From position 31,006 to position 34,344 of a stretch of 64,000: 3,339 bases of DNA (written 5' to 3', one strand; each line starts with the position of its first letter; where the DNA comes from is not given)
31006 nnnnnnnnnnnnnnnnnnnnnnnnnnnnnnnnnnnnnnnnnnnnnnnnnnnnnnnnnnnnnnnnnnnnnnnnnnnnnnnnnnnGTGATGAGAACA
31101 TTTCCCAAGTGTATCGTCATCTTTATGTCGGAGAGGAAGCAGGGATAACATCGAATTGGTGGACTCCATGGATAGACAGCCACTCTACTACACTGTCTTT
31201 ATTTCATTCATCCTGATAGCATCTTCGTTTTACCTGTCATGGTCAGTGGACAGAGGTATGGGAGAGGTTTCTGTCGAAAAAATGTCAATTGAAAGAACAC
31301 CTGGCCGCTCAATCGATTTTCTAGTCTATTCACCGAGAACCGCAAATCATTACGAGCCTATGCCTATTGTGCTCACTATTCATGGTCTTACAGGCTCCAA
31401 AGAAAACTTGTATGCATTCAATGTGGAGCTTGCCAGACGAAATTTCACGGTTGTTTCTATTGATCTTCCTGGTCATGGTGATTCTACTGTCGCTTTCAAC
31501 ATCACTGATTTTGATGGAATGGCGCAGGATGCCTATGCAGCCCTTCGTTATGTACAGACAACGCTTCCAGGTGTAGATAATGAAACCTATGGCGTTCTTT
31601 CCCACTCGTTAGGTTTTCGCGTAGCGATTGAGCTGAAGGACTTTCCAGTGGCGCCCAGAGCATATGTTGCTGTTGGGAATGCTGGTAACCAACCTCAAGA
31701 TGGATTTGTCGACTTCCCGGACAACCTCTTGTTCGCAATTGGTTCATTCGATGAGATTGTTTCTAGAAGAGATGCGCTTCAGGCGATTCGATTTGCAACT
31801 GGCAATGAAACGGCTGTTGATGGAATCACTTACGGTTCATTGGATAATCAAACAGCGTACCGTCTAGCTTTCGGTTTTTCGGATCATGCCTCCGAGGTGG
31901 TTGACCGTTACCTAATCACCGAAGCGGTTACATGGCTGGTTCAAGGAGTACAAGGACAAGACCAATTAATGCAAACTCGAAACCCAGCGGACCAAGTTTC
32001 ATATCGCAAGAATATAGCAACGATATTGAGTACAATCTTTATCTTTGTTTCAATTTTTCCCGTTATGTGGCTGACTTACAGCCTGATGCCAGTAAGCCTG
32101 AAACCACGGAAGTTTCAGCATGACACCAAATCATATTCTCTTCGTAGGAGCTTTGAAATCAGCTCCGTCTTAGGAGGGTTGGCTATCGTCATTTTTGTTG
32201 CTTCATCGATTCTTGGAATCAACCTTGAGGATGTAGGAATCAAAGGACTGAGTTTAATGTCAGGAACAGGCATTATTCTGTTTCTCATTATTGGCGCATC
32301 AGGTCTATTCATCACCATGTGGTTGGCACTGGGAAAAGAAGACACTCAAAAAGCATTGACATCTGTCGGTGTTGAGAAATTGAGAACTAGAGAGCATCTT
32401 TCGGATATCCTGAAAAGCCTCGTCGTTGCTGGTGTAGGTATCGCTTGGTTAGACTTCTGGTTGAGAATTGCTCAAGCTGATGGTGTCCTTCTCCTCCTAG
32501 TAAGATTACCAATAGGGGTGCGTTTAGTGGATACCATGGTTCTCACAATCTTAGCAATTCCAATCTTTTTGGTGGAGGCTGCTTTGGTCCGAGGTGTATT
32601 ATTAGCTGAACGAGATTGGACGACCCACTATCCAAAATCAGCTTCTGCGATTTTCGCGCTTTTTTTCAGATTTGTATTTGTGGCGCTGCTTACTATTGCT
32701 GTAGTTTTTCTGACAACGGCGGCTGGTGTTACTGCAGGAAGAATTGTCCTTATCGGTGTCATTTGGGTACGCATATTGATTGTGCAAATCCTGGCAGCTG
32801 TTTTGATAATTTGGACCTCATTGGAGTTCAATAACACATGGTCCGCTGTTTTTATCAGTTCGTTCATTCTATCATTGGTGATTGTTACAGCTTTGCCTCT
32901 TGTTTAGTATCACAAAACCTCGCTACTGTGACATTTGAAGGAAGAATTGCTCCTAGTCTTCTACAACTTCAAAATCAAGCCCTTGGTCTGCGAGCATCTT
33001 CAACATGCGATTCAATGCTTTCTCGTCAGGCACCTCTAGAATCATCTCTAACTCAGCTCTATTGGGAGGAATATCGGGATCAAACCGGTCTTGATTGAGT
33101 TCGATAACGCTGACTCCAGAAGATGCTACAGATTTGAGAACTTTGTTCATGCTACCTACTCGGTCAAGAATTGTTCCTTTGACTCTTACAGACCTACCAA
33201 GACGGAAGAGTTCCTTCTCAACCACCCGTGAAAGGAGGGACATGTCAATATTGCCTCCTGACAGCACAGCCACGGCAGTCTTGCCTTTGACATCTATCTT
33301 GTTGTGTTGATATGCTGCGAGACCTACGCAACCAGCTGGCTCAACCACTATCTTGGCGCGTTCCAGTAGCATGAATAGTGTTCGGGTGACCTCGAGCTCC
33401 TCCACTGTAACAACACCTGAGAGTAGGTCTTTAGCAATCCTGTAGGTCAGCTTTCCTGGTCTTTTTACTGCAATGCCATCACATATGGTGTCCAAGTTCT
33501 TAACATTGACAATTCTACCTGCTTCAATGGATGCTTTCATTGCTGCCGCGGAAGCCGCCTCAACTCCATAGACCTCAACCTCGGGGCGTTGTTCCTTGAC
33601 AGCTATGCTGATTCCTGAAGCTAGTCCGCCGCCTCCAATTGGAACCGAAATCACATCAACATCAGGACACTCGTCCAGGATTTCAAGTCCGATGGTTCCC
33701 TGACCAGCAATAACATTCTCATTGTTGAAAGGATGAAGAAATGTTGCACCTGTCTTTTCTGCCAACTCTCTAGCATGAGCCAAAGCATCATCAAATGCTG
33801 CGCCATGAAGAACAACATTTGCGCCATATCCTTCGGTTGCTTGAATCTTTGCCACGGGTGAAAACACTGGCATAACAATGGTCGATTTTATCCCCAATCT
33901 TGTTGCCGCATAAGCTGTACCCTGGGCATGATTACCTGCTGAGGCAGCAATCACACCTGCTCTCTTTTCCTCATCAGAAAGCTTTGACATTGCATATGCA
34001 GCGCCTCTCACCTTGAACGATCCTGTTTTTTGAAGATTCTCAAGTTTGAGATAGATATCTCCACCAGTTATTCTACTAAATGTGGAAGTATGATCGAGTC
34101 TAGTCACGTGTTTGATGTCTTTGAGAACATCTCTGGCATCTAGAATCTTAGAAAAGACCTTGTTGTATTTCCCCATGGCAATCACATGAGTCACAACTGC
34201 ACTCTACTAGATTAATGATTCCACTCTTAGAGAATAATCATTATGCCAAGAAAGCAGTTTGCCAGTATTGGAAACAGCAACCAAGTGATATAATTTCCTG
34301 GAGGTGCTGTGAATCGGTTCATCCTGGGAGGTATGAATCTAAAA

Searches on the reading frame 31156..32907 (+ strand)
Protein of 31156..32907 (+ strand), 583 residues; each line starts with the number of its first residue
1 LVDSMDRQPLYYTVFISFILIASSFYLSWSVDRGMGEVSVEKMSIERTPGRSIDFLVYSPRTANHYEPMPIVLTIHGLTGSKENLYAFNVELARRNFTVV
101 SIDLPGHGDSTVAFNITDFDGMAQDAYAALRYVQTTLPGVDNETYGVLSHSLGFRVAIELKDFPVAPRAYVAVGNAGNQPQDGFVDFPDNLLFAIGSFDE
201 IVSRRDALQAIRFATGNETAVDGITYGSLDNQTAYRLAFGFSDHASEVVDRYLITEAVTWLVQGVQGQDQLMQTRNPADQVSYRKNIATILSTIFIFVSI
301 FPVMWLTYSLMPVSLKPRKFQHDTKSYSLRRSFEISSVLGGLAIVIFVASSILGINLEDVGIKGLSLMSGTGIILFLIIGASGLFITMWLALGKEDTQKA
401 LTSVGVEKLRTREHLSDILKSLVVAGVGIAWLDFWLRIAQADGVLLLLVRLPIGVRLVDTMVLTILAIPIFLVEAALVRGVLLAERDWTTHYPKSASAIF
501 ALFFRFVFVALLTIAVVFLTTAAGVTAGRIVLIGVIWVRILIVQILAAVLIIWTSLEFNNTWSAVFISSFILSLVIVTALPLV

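Call 77: search_protein_families(library=pfam, proteins=[window:31156-32907:+], max_evalue=0.00001)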
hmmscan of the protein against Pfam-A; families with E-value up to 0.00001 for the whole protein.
window:31156-32907:+ (583 aa): 3 families
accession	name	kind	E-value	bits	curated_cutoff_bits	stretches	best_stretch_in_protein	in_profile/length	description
PF12146.15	Hydrolase_4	-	3.3e-08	33.6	27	1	68-158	3-91/239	Serine aminopeptidase, S33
PF00561.26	Abhydrolase_1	-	3.9e-07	30.4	25.8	1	70-127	1-60/245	alpha/beta hydrolase fold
PF12697.13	Abhydrolase_6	-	1.2e-06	29.8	26.3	1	72-188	1-108/217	Alpha/beta hydrolase family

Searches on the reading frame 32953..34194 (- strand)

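Call 78: search_protein_families(library=pfam, proteins=[window:32953-34194:-], max_evalue=0.00001)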
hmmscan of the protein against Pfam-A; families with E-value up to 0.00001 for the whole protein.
window:32953-34194:- (413 aa): 1 family
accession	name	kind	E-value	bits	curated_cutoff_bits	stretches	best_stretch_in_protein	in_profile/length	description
PF00291.31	PALP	-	2.3e-83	280.4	35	1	31-313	8-295/295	Pyridoxal-phosphate dependent enzyme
